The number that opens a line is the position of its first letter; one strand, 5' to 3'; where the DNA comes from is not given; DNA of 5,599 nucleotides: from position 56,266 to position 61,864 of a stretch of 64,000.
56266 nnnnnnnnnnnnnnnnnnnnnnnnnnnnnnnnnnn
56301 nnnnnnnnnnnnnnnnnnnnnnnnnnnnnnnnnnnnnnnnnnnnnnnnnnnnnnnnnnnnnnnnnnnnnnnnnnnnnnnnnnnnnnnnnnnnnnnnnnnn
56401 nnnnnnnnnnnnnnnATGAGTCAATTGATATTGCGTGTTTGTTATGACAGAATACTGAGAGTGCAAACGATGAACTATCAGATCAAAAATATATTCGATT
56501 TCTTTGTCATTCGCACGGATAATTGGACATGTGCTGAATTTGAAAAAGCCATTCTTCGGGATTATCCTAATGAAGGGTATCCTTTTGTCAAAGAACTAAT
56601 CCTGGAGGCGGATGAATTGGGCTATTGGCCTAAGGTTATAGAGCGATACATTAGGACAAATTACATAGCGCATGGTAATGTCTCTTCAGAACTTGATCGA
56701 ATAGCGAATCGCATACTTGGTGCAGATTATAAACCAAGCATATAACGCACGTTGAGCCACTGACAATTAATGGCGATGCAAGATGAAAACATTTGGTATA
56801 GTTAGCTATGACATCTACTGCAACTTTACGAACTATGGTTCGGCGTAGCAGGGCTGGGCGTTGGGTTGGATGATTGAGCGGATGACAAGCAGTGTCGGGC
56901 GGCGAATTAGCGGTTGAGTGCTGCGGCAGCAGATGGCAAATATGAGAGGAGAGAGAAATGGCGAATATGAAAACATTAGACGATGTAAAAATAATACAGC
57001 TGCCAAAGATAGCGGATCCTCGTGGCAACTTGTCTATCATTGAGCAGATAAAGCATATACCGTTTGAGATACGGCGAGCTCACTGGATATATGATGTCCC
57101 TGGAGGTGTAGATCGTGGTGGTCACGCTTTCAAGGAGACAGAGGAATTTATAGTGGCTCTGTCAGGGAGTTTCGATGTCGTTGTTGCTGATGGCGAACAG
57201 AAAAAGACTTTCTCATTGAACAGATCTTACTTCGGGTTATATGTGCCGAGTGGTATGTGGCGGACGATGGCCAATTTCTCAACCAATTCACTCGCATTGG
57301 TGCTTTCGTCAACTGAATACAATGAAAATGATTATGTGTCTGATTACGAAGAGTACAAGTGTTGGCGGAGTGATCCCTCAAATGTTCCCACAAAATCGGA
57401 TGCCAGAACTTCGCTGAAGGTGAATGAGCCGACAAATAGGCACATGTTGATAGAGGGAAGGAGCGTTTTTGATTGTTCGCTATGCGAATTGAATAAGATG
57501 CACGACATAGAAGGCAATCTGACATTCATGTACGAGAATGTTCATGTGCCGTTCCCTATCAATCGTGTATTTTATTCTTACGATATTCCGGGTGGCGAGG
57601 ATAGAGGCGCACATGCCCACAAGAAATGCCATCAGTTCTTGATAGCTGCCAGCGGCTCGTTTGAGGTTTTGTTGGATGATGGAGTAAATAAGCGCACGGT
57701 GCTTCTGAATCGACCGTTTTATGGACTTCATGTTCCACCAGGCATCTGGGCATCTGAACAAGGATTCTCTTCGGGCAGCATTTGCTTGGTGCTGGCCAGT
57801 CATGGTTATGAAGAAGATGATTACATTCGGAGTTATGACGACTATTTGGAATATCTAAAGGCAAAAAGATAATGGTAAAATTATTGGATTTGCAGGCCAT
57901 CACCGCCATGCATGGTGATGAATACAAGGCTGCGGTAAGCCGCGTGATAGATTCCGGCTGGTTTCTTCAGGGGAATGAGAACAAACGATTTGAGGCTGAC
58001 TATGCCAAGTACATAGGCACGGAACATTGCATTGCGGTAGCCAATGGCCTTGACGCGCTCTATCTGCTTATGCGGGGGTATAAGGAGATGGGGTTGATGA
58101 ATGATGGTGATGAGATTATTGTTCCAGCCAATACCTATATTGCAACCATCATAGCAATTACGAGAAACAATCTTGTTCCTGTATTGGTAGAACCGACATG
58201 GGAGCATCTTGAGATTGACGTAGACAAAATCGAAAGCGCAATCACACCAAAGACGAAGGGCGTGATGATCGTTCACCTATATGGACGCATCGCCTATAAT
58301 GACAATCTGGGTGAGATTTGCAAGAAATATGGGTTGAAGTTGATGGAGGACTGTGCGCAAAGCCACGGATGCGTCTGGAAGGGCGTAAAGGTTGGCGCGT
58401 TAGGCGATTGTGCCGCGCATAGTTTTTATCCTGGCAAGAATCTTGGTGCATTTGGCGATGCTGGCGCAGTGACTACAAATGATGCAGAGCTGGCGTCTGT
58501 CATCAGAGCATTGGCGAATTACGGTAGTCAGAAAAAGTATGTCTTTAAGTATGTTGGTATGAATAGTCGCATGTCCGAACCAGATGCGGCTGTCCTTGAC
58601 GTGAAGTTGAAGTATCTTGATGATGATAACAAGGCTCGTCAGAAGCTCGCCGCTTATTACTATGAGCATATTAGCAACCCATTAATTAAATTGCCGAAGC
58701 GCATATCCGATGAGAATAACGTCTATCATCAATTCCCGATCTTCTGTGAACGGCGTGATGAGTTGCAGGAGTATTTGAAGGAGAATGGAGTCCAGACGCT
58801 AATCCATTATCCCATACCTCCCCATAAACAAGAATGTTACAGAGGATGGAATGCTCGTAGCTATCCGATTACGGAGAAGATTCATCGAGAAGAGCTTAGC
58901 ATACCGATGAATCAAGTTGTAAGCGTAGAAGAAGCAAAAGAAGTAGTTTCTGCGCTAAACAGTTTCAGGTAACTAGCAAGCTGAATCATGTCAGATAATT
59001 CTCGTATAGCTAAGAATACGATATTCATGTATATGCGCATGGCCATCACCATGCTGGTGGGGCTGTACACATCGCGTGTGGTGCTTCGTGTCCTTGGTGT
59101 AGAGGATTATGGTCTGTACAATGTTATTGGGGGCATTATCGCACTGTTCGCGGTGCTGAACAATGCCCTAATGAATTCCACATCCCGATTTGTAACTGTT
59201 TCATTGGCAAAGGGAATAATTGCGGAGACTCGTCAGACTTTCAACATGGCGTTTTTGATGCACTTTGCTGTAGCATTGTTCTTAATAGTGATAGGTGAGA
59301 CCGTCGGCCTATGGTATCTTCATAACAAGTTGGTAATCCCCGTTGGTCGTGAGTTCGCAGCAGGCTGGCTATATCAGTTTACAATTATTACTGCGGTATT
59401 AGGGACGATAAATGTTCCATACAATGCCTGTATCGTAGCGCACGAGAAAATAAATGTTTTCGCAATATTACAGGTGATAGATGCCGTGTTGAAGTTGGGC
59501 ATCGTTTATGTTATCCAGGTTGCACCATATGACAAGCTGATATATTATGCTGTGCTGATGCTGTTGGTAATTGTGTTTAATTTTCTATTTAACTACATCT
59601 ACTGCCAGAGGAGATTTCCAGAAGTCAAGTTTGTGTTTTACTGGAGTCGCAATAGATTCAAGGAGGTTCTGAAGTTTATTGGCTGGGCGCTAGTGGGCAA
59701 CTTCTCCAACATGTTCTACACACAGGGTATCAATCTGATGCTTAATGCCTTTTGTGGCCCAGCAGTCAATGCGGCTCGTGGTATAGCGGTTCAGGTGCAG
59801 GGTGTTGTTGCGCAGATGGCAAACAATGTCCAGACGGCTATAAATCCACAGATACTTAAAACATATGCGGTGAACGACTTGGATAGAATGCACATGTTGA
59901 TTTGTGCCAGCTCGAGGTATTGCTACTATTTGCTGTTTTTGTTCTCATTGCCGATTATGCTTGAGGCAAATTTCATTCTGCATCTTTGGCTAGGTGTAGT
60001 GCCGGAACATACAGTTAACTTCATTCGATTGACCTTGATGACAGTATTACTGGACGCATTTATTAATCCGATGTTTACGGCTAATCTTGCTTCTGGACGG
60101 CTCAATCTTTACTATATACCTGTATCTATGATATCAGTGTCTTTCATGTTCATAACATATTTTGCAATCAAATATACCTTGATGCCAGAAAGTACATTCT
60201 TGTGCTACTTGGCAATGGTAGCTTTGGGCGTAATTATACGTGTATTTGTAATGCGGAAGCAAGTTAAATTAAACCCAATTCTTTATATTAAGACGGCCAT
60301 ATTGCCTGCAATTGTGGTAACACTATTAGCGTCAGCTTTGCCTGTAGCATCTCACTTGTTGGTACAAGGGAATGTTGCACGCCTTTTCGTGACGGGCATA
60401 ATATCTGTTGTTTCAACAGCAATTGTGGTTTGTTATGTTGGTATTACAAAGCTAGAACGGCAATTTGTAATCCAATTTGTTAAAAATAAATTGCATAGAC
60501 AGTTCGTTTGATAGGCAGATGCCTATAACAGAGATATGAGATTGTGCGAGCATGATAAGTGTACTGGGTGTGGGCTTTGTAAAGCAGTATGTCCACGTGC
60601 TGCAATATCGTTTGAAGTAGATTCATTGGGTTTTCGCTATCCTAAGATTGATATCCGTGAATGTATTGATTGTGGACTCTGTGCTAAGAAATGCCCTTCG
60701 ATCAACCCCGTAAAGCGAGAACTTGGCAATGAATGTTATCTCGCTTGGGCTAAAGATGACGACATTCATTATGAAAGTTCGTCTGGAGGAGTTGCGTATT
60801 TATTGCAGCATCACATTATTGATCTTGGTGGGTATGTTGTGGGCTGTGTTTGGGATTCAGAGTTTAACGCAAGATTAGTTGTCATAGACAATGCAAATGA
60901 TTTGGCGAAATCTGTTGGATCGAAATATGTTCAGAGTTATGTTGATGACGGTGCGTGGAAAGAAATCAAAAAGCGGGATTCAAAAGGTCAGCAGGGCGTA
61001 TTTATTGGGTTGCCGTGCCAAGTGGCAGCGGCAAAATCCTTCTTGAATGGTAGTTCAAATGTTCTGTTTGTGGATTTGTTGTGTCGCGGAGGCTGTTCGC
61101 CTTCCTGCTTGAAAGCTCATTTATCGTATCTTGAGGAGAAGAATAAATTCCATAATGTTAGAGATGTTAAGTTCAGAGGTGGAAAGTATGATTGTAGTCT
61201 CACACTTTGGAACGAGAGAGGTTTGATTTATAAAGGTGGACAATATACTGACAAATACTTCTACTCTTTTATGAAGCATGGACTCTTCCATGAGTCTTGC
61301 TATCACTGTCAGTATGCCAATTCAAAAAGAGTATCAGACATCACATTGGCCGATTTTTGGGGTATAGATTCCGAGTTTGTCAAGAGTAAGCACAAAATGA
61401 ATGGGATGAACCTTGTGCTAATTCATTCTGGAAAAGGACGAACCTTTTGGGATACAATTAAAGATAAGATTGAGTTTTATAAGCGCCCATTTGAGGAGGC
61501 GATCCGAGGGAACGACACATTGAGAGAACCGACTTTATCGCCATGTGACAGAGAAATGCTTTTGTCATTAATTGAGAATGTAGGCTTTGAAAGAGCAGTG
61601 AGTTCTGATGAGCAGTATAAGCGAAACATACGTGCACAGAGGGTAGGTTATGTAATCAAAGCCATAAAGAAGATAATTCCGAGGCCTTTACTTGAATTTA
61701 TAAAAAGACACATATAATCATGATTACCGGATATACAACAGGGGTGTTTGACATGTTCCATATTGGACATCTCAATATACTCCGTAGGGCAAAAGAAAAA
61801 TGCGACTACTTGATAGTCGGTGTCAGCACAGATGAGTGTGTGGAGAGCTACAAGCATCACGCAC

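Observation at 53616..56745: Four-gene operon: cytoplasmic trypsin-like protease, ABC/AAA_21-type ATPase, nuclease-like protein and a 91-aa protein. Candidate undescribed defence system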

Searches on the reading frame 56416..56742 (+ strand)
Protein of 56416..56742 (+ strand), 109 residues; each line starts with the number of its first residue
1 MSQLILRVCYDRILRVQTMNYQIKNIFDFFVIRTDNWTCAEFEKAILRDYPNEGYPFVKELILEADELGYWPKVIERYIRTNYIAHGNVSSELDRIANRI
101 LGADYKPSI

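Call 3: search_protein_families(library=pfam, proteins=[window:56416-56742:+], max_evalue=1)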
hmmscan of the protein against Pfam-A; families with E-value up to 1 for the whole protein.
window:56416-56742:+ (109 aa): 0 families

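Call 4: search_protein_families(library=padloc, proteins=[window:56416-56742:+], max_evalue=1)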
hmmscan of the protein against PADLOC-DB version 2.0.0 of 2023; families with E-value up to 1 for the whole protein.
window:56416-56742:+ (109 aa): 0 families

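Call 5: search_protein_families(library=ncbifam, proteins=[window:56416-56742:+], max_evalue=1)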
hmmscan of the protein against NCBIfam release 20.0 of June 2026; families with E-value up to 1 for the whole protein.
window:56416-56742:+ (109 aa): 0 families

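Call 25: find_homologous_proteins(query=window:56416-56742:+, max_evalue=0.01)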
Query window:56416-56742:+ (109 aa): 4 proteins with E <= 0.01 among 10 candidates.
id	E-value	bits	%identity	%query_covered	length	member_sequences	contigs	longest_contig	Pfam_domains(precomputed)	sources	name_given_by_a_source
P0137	1.3e-52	195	97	83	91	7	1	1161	-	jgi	-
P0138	1.1e-46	175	88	83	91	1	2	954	-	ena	-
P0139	5.8e-39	151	75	83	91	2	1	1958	-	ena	-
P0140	4.1e-37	145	73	83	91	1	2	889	-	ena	-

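Call 52: find_encoding_contigs(protein=P0139, flank=3000, max_places=2)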
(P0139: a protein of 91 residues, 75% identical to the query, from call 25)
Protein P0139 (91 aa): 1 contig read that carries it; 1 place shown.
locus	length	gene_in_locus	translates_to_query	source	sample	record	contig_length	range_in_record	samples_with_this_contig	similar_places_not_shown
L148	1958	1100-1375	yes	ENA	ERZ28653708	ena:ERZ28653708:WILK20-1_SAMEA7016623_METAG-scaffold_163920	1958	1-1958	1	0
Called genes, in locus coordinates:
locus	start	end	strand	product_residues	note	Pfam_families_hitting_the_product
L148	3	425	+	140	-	?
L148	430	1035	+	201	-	-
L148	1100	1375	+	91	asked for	-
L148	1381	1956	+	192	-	?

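Call 77: predict_structure(alignment_id=A6)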
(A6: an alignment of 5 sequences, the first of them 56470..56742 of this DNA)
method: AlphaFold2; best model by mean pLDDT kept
length: 91 residues; sequences in the alignment: 5
mean_pLDDT: 68.5   pTM: 0.59
mean pLDDT of the five models: 68.5, 66.5, 64.3, 59.7, 57.0
residues with pLDDT >= 90: 0; 70-90: 38; 50-70: 53; < 50: 0
segments of 3 or more residues with pLDDT < 50: none
pLDDT, mean of each block of 10 residues (from residue 1): 63 62 66 65 79 73 69 72 69 51
secondary structure, 60 per line:
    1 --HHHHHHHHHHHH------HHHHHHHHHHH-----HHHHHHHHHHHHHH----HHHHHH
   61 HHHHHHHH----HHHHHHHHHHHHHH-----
elements in order: H3-14 H21-31 H37-50 H55-68 H73-86

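Call 81: fold_search(model_id=the predicted structure, library=pdb)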
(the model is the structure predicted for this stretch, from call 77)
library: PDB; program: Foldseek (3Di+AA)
matches with E <= 10: 74; with E <= 0.001: 0
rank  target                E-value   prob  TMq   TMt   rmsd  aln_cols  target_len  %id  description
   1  2pqn_A                1.2e+00  0.21  0.40  0.31   7.8        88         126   14  Crystal structure of yeast Fis1 complexed with a fragment of yeast Mdv1 (released 2007-11-06)
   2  9t4r_T                1.9e+00  0.08  0.20  0.22  11.7        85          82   12  Staphylococcus aureus 70S initiation complex with a natural mRNA (released 2026-02-25)
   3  4e21_B                2.3e+00  0.07  0.30  0.11  13.6        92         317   16  The crystal structure of 6-phosphogluconate dehydrogenase from Geobacter metallireducens (released 2012-03-21)
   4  4i7h_B                3.3e+00  0.33  0.42  0.28   2.6        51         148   14  Structural basis for peroxide sensing and gene regulation by PerR from Streptococcus pyogenes (released 2013-05-08)
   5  6k9g_C                3.3e+00  0.06  0.28  0.13  13.7        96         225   11  Human LXR-beta in complex with an agonist (released 2020-04-22)
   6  4e21_A                3.3e+00  0.06  0.30  0.11  13.6        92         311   15  The crystal structure of 6-phosphogluconate dehydrogenase from Geobacter metallireducens (released 2012-03-21)
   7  8hvr_I                3.5e+00  0.09  0.33  0.16   8.3        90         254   14  Cryo-EM structure of AfsR-dependent transcription activation complex with afsS promoter (released 2023-12-27)
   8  4lmy_B                3.7e+00  0.30  0.43  0.27   2.6        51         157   14  Structure of GAS PerR-Zn-Zn (released 2014-04-02)
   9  4lmy_A                3.7e+00  0.28  0.42  0.28   2.7        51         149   14  Structure of GAS PerR-Zn-Zn (released 2014-04-02)
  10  6jho_A                3.7e+00  0.02  0.20  0.10  16.9       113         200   12  The complex crystal structure of Cagbeta with CagZ revealed a novel regulatory mechanism for T4SS coupling ATPase in H (released 2020-02-19)
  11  7sa1_A                4.0e+00  0.08  0.38  0.30   8.5        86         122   19  LRR-F-Box plant ubiquitin ligase (released 2022-04-20)
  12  8yt6_A                4.0e+00  0.08  0.28  0.11  12.6        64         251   11  Human PPAR alpha ligand binding domain in complex with a 1H-pyrazolo[3,4-b]pyridine-derived compound (released 2025-04-02)
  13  4jxt_A                4.2e+00  0.09  0.40  0.31   7.2       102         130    9  CID of human RPRD1A in complex with a phosphorylated peptide from RPB1-CTD (released 2013-11-13)
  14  1pvp_A                4.2e+00  0.09  0.40  0.15  12.0       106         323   12  BASIS FOR A SWITCH IN SUBSTRATE SPECIFICITY: CRYSTAL STRUCTURE OF SELECTED VARIANT OF CRE SITE-SPECIFIC RECOMBINASE, A (released 2004-02-17)
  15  6r7f_B                4.2e+00  0.06  0.32  0.11   9.0        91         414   14  Structural basis of Cullin-2 RING E3 ligase regulation by the COP9 signalosome (released 2019-08-28)
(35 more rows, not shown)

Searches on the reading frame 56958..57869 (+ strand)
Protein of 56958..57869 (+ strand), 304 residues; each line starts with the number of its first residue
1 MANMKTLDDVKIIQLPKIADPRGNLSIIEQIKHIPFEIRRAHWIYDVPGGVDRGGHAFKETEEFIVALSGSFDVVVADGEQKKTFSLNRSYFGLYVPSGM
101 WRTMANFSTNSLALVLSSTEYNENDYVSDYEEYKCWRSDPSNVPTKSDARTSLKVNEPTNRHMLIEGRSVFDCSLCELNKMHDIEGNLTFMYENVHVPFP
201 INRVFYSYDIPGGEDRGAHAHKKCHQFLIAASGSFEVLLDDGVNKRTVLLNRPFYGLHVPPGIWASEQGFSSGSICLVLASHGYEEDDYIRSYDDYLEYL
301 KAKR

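Call 8: search_protein_families(library=pfam, proteins=[window:56958-57869:+], max_evalue=0.1)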
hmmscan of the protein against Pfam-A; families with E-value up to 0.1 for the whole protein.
window:56958-57869:+ (304 aa): 2 families
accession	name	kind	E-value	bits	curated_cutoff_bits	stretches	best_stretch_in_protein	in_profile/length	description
PF05523.17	FdtA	-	2.1e-102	338.5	23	2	172-300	2-130/131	WxcM-like, C-terminal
PF07883.17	Cupin_2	-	6.1e-06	26.3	27.2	0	210-242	5-36/70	Cupin domain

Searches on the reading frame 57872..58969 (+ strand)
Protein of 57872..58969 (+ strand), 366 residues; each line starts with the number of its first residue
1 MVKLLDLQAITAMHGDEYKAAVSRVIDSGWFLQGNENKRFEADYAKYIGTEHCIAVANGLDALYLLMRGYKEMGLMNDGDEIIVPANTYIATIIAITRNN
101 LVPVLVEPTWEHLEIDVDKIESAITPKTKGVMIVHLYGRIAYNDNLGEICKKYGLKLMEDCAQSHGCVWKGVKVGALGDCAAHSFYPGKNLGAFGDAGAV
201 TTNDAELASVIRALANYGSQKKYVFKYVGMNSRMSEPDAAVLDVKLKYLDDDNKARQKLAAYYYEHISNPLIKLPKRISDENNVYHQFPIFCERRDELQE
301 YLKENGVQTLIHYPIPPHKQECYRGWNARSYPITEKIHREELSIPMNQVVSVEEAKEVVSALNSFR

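Call 8: search_protein_families(library=pfam, proteins=[window:57872-58969:+], max_evalue=0.1)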
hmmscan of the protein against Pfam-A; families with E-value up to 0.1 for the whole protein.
window:57872-58969:+ (366 aa): 4 families
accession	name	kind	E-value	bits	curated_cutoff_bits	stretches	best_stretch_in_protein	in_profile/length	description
PF01041.23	DegT_DnrJ_EryC1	-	1.5e-101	340.7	19.8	1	16-362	5-359/360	DegT/DnrJ/EryC1/StrS aminotransferase family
PF00266.25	Aminotran_5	-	6.4e-07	29.1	21.5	1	42-165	50-180/371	Aminotransferase class-V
PF01053.26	Cys_Met_Meta_PP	-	0.00029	20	27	1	38-214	55-225/381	Cys/Met metabolism PLP-dependent enzyme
PF25689.1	HHV_U21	-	0.031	13.7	27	1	4-94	39-128/427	Human herpesvirus U21 glycoprotein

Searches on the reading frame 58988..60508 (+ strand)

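Call 8: search_protein_families(library=pfam, proteins=[window:58988-60508:+], max_evalue=0.1)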
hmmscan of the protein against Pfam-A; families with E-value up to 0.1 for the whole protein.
window:58988-60508:+ (507 aa): 1 family
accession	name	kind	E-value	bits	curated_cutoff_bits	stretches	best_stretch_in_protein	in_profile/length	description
PF06670.16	Etmic-2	-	0.055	12.9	27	1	456-501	66-110/379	Microneme protein Etmic-2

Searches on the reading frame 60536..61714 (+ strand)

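Call 83: search_protein_families(library=pfam, proteins=[window:60536-61714:+], max_evalue=0.001)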
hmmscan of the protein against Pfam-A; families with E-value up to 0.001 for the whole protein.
window:60536-61714:+ (393 aa): 11 families
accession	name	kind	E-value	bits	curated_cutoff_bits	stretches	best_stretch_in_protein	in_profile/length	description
PF04432.18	FrhB_FdhB_C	-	1.4e-16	61.1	23.3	1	155-320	5-148/150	Coenzyme F420 hydrogenase/dehydrogenase, beta subunit C terminus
PF00037.32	Fer4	-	5.7e-10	39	21.1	1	7-25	6-24/24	4Fe-4S binding domain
PF12838.12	Fer4_7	-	1.1e-09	39.1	27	1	8-55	1-50/52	4Fe-4S dicluster domain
PF04422.18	FrhB_FdhB_N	-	1.8e-07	31.6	22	1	67-136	1-73/78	Coenzyme F420 hydrogenase/dehydrogenase, beta subunit N-term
PF13187.11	Fer4_9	-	6.7e-07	29.7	27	1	8-55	1-49/52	4Fe-4S dicluster domain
PF13183.11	Fer4_8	-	1.9e-06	28.8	27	0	41-62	3-25/68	4Fe-4S dicluster domain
PF13237.11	Fer4_10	-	3.8e-06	27.2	25.5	1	6-54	6-53/53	4Fe-4S dicluster domain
PF14697.11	Fer4_21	-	5.3e-06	26.9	35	1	5-24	37-57/59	4Fe-4S dicluster domain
PF12837.12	Fer4_6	-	0.00011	22.4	25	1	7-24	7-24/24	4Fe-4S binding domain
PF13484.11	Fer4_16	-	0.00018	22.7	30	0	8-25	1-18/66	4Fe-4S double cluster binding domain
PF12797.12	Fer4_2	-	0.0002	21.5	24.5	0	6-20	7-21/22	4Fe-4S binding domain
